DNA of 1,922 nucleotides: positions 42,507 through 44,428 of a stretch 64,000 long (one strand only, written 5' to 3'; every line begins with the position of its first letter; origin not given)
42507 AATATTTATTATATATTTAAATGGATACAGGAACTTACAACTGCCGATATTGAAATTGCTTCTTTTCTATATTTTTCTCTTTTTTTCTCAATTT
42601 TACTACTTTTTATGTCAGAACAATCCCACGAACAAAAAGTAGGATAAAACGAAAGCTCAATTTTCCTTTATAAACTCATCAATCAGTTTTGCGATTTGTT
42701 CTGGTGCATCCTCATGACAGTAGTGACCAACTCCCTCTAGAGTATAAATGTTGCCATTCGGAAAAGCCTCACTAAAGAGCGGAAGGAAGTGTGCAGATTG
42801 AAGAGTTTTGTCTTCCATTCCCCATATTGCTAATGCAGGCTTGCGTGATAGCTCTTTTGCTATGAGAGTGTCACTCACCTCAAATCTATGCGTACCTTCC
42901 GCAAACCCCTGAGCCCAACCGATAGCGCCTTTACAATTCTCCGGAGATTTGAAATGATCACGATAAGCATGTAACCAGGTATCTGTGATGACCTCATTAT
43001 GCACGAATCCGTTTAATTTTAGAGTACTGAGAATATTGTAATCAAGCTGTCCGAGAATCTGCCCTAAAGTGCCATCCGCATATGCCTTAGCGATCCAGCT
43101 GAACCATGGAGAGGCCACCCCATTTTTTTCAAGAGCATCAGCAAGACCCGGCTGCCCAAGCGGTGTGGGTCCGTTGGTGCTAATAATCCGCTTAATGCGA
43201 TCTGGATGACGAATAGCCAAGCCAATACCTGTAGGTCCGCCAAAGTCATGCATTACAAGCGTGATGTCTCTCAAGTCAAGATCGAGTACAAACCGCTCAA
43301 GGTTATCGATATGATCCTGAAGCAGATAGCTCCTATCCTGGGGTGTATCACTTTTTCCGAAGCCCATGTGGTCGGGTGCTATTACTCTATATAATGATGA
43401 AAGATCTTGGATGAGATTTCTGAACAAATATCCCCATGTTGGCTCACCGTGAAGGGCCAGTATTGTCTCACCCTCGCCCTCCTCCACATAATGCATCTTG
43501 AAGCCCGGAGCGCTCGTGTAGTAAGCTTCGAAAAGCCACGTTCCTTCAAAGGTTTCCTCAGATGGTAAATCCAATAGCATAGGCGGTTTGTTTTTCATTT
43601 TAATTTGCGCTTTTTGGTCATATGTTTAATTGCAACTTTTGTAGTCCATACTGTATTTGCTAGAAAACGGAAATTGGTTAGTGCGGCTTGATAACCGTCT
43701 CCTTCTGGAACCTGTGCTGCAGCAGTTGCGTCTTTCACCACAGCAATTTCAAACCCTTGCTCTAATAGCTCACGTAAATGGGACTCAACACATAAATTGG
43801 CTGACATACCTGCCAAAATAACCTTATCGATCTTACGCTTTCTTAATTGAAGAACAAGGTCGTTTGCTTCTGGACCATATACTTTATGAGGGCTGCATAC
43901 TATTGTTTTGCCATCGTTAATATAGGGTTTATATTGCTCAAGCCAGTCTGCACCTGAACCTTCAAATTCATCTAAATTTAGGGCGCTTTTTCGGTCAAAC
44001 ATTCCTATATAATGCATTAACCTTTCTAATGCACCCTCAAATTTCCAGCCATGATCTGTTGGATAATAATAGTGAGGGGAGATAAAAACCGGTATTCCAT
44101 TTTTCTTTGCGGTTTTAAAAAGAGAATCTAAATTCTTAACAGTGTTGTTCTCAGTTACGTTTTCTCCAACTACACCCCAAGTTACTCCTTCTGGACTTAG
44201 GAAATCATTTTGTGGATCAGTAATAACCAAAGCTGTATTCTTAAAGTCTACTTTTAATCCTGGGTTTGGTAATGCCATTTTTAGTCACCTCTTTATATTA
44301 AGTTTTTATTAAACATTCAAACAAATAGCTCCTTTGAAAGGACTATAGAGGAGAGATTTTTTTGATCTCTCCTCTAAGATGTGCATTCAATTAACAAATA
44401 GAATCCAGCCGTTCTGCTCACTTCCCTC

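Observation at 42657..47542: Perfect sigma-54 promoter driving a three-hydrolase operon next to a PAS-domain enhancer-binding protein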

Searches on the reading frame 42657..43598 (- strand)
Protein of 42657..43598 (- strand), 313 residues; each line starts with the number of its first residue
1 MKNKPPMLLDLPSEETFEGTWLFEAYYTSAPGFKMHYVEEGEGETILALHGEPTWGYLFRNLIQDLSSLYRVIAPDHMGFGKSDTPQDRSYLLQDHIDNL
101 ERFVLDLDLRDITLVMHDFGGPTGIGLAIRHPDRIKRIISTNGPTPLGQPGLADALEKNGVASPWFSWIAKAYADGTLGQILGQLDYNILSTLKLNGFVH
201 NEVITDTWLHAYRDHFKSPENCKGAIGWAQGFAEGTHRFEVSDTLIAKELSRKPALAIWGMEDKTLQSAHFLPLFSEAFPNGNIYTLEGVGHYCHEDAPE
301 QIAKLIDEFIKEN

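Call 7: search_protein_families(library=pfam, proteins=[window:42657-43598:-])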
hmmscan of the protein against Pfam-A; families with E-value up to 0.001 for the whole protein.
window:42657-43598:- (313 aa): 3 families
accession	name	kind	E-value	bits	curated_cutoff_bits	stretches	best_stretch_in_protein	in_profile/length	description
PF00561.26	Abhydrolase_1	-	8.2e-26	91.6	25.8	1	45-299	2-245/245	alpha/beta hydrolase fold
PF12697.13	Abhydrolase_6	-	2.8e-15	58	26.3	1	46-304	1-216/217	Alpha/beta hydrolase family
PF12146.15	Hydrolase_4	-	0.00042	20.1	27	1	46-142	7-108/239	Serine aminopeptidase, S33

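Call 9: search_protein_families(library=ncbifam, proteins=[window:42657-43598:-], max_evalue=0.01)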
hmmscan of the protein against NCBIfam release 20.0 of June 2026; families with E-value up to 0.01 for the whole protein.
window:42657-43598:- (313 aa): 27 families (the best 25 are shown)
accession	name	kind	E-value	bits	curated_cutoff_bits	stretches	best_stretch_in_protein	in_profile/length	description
NF002043.0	PRK00870.1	subfamily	1.3e-40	139.7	265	1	32-312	33-300/302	haloalkane dehalogenase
NF002938.0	PRK03592.1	equivalog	1.7e-40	139.2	241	1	25-312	12-291/298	haloalkane dehalogenase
NF002873.0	PRK03204.1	equivalog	3.1e-39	135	466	2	24-142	15-133/286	haloalkane dehalogenase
NF050089.1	i_nPHAscl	equivalog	1.7e-17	63.4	300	1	34-143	8-117/288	intracellular short-chain-length polyhydroxyalkanoate depolymerase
TIGR03056.1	bchO_mg_che_rel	equivalog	1.1e-16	60.7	172.55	2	29-143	12-128/278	alpha/beta fold hydrolase BchO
NF045632.1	hydroxlase_HsaD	equivalog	2.8e-15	56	400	1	29-140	18-134/290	4,5:9,10-diseco-3-hydroxy-5,9,17-trioxoandrosta-1(10),2-diene-4-oate hydrolase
NF011457.0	PRK14875.1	equivalog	4.2e-15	55.6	307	2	34-138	121-226/372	acetoin dehydrogenase dihydrolipoyllysine-residue acetyltransferase subunit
TIGR03343.1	biphenyl_bphD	equivalog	1.1e-14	54.4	462.15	1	32-311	19-281/282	2-hydroxy-6-oxo-6-phenylhexa-2,4-dienoate hydrolase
NF051487.1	bifunc_PcaCD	exception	5.7e-13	48.7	430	1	45-142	174-270/413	bifunctional 4-carboxymuconolactone decarboxylase/3-oxoadipate enol-lactonase PcaCD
NF051488.1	bifunc_PcaDC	exception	1.6e-12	47.3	390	1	58-143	27-111/375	bifunctional 3-oxoadipate enol-lactonase/4-carboxymuconolactone decarboxylase PcaDC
TIGR02427.1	protocat_pcaD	equivalog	2.3e-11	43.6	255.85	1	58-149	28-118/251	3-oxoadipate enol-lactonase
TIGR03611.1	RutD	equivalog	5.5e-11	42.3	238.5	1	33-143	3-113/258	pyrimidine utilization protein D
NF004514.1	PRK05855.1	equivalog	1.1e-08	34.1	455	1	40-311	19-288/578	SDR family oxidoreductase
TIGR03695.1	menH_SHCHC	equivalog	1.2e-08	34.7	208.55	1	44-143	3-104/252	2-succinyl-6-hydroxy-2,4-cyclohexadiene-1-carboxylate synthase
TIGR01250.1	pro_imino_pep_2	subfamily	2.1e-07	30.8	167.65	1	37-141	19-127/288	proline iminopeptidase-family hydrolase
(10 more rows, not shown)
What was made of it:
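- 42657..43598 (-): ABH2: cytoplasmic alpha/beta hydrolase, 313 aa. HGEP at residue 50, Asp118 (HDFG), Asp263 of the WGMED motif as candidate acid, His292. Its start overlaps the ISO stop by 4 nt. NCBIfam dehalogenase scores of 135-140 bits against cut-offs of 241-466 (call 9).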

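Call 30: search_solved_structures(query=window:42657-43598:-, max_evalue=1e-15, show_alignments=1)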
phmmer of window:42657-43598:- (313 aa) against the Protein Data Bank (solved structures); distinct sequences matched with E-value up to 1e-15: 123 (the best 60 are shown).
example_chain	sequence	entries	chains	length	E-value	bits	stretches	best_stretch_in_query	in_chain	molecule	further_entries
8ooh_A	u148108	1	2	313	2e-37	132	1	23-142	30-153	Alpha/beta fold hydrolase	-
8ckp_D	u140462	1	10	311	2.9e-37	131.5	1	23-141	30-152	Alpha/beta fold hydrolase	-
6y9g_A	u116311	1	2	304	6.7e-29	104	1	21-310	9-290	Ancestral haloalkane dehalogenase AncHLD5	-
6f9o_A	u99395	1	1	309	1.3e-27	99.7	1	33-158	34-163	Haloalkane dehalogenase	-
4mj3_A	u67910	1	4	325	7.4e-27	97.3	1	33-151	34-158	Haloalkane dehalogenase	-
2v9z_A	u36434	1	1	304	1e-26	96.8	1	21-305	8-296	HALOALKANE DEHALOGENASE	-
8oe2_A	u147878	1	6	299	1e-26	96.8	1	21-305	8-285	Haloalkane dehalogenase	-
3sk0_A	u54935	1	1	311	1.1e-26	96.7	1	21-306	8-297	Haloalkane dehalogenase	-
4e46_A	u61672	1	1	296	1.7e-26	96.1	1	21-140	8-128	Haloalkane dehalogenase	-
1bn6_A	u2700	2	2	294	1.7e-26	96.1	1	21-140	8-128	HALOALKANE DEHALOGENASE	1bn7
4f60_A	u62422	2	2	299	1.7e-26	96.1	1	21-140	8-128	Haloalkane dehalogenase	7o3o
4hzg_A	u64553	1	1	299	1.8e-26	96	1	21-140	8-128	Haloalkane dehalogenase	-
6xtc_A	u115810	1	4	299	1.8e-26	95.9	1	21-140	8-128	Haloalkane dehalogenase variant DhaA177 domain-swapped dimer type-3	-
4wcv_A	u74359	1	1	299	1.9e-26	95.9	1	21-140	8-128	Haloalkane dehalogenase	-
3fbw_A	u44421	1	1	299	1.9e-26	95.9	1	21-140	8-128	Haloalkane dehalogenase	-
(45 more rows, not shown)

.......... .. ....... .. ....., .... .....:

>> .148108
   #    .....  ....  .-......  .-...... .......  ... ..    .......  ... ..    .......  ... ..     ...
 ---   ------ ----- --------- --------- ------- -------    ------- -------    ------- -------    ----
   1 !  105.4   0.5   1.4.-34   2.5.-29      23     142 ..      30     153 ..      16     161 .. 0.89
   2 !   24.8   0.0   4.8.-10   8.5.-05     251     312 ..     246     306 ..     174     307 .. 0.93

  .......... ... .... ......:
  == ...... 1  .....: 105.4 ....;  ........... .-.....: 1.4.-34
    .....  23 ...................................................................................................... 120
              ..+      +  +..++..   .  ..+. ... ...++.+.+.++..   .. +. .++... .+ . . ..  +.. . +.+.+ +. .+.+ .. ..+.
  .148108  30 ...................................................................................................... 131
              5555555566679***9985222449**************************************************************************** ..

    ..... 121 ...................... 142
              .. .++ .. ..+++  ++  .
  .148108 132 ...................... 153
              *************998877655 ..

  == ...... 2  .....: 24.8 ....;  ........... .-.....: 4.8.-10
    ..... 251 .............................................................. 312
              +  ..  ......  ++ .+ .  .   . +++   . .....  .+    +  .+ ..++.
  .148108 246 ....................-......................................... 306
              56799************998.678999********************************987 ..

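Call 76: find_encoding_contigs(protein=window:42657-43598:-, flank=6000, max_places=4)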
Protein window:42657-43598:- (313 aa): 1 contig read that carries it; 1 place shown.
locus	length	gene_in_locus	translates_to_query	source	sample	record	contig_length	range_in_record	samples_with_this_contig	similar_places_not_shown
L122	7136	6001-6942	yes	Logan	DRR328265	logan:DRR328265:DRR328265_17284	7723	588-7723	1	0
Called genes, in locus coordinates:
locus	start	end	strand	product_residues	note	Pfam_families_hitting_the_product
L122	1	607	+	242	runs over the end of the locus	PF04542:Sigma70_r2, PF04545:Sigma70_r4 (weak), PF08281:Sigma70_r4_2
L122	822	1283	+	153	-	-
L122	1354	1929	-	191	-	PF00440:TetR_N, PF21993:TetR_C_13_2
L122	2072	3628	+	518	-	PF00989:PAS, PF08448:PAS_4, PF13426:PAS_9, PF00158:Sigma54_activat, PF14532:Sigma54_activ_2, PF00004:AAA (weak), PF07724:AAA_2 (weak), PF25601:AAA_lid_14, +2 more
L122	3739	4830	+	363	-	PF00561:Abhydrolase_1, PF12146:Hydrolase_4, PF12697:Abhydrolase_6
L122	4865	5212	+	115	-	-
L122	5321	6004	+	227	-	PF00857:Isochorismatase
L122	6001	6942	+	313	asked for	PF00561:Abhydrolase_1, PF12697:Abhydrolase_6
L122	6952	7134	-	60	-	?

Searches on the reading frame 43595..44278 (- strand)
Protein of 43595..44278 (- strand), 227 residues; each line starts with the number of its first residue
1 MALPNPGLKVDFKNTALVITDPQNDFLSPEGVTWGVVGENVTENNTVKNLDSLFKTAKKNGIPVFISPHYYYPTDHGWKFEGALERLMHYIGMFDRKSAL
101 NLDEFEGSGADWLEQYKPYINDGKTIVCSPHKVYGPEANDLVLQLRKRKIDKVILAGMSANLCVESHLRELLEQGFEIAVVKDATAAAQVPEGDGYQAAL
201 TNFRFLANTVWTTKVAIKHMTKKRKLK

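Call 7: search_protein_families(library=pfam, proteins=[window:43595-44278:-])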
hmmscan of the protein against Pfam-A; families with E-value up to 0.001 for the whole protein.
window:43595-44278:- (227 aa): 1 family
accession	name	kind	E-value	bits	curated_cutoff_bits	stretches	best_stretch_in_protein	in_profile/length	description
PF00857.26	Isochorismatase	-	6.6e-28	98.4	27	1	15-213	1-173/175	Isochorismatase domain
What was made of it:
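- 43595..44278 (-): ISO: isochorismatase-family cysteine hydrolase, 227 aa, no signal peptide. Triad Asp21, Lys132, Cys163. Pfam E 7e-28 (call 7).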

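Call 9: search_protein_families(library=ncbifam, proteins=[window:43595-44278:-], max_evalue=0.01)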
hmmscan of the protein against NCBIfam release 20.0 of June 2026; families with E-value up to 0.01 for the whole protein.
window:43595-44278:- (227 aa): 5 families
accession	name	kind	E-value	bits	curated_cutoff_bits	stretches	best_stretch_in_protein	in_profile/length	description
NF008517.0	PRK11440.1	equivalog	1.8e-12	47.6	195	1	139-190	110-161/188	hydrolase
NF050097.1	BiurAmidohydBiuH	equivalog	3.4e-12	46.3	370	1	122-190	124-191/221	biuret amidohydrolase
TIGR03614.1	RutB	equivalog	1.3e-08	34.8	377.95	1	141-213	142-212/226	pyrimidine utilization protein B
NF008623.0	PRK11609.1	equivalog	1.7e-06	28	174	1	143-198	136-191/213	bifunctional nicotinamidase/pyrazinamidase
NF041461.1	C_hydro_YcaC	equivalog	0.00077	19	310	1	126-187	78-139/201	isochorismate family cysteine hydrolase YcaC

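Call 29: search_solved_structures(query=window:43595-44278:-, max_evalue=0.00001, show_alignments=1)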
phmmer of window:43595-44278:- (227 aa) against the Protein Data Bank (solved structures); distinct sequences matched with E-value up to 0.00001: 11.
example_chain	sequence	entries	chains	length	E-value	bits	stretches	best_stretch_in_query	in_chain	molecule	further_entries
3kl2_A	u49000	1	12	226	9.5e-11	44.9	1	8-192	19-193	Putative isochorismatase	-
6xix_A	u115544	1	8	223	4.7e-09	39.3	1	13-187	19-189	Cysteine hydrolase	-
1j2r_A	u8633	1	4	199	2.3e-08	37.1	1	138-191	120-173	Hypothetical isochorismatase family protein yecD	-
6xj4_A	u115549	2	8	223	1.2e-07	34.8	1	13-187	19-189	Cysteine hydrolase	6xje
6azs_A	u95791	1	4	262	2.1e-07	34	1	119-188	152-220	Putative amidase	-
6azo_A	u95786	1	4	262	2.8e-07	33.5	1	119-188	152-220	Putative amidase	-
5bk6_A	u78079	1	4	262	3.7e-07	33.1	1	119-188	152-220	Putative amidase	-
3eef_A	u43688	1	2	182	1.9e-06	30.8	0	109-195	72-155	N-carbamoylsarcosine amidase related protein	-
3txy_A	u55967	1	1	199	5.5e-06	29.3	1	126-187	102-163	Isochorismatase family protein family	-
6azn_A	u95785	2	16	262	7.1e-06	28.9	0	119-188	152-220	Putative amidase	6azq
6xjm_A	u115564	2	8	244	1e-05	28.4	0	121-190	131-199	Biuret hydrolase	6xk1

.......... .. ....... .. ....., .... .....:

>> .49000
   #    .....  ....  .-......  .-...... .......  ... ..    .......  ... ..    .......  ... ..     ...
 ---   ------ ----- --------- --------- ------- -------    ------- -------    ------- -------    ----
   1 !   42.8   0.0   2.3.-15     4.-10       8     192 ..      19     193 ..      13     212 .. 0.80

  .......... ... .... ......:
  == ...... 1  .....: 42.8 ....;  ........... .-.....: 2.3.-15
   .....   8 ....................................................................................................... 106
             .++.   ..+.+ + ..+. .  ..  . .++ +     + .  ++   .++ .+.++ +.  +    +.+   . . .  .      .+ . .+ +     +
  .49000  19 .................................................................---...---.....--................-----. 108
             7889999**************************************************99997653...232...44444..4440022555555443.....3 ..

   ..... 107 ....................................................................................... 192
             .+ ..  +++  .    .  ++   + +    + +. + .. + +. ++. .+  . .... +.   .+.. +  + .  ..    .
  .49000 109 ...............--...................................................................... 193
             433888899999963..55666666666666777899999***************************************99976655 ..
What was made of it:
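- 43595..44278 (-): Alignment to 3KL2 (call 29).
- The best solved relatives of ISO include cysteine hydrolases and biuret hydrolase (call 29).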
